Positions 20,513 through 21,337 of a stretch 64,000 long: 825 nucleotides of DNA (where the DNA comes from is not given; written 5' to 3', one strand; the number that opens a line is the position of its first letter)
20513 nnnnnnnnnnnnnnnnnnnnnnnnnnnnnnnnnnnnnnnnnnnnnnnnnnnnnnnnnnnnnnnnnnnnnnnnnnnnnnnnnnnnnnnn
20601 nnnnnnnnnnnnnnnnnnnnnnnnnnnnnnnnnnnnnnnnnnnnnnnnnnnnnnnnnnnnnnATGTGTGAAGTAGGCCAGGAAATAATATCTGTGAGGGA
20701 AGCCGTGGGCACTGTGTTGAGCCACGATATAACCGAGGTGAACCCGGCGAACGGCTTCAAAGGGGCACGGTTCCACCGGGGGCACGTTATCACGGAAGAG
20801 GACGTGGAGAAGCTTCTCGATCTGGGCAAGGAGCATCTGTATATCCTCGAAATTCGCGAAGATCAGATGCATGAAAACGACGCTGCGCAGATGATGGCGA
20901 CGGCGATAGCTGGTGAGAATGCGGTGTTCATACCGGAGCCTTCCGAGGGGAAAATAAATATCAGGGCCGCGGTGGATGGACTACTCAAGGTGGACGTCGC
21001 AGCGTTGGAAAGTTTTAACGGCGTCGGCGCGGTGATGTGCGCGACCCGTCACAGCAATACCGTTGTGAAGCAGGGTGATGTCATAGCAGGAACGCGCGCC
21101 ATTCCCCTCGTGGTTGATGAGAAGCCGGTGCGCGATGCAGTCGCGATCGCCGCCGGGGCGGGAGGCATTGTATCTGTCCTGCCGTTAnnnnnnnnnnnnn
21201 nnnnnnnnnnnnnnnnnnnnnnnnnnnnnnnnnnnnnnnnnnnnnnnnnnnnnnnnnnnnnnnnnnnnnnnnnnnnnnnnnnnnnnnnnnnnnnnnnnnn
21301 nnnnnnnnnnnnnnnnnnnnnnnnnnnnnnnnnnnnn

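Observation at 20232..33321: Molybdenum/tungsten cofactor region bracketed by two paralogous MoeA-like plus FmdE-like gene pairs around the Sec-FDH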

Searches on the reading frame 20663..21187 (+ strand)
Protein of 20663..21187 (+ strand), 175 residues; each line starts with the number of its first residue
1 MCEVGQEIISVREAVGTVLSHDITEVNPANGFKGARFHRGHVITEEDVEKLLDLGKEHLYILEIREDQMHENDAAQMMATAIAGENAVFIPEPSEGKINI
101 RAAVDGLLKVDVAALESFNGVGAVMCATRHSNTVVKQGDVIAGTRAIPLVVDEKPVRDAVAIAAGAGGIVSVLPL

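Call 105: predict_structure(alignment_id=A2)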
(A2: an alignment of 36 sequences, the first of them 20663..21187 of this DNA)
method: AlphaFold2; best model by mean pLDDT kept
length: 175 residues; sequences in the alignment: 36
mean_pLDDT: 92.0   pTM: 0.79
mean pLDDT of the five models: 92.0, 91.7, 89.8, 87.8, 86.8
residues with pLDDT >= 90: 124; 70-90: 46; 50-70: 3; < 50: 2
segments of 3 or more residues with pLDDT < 50: none
pLDDT, mean of each block of 10 residues (from residue 1): 69 90 84 84 92 90 88 97 98 95 99 98 94 98 94 96 98 96
secondary structure, 60 per line:
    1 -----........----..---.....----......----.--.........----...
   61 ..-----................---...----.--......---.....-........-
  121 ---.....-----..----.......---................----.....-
elements in order: E6-10 E23-27 E32-37 H45-53 E58-62 E68-70 H71-82 E87-89 E97-102 E106-110 H112-119 E124-128 E140-146 E150-152 H153-165 E170-174
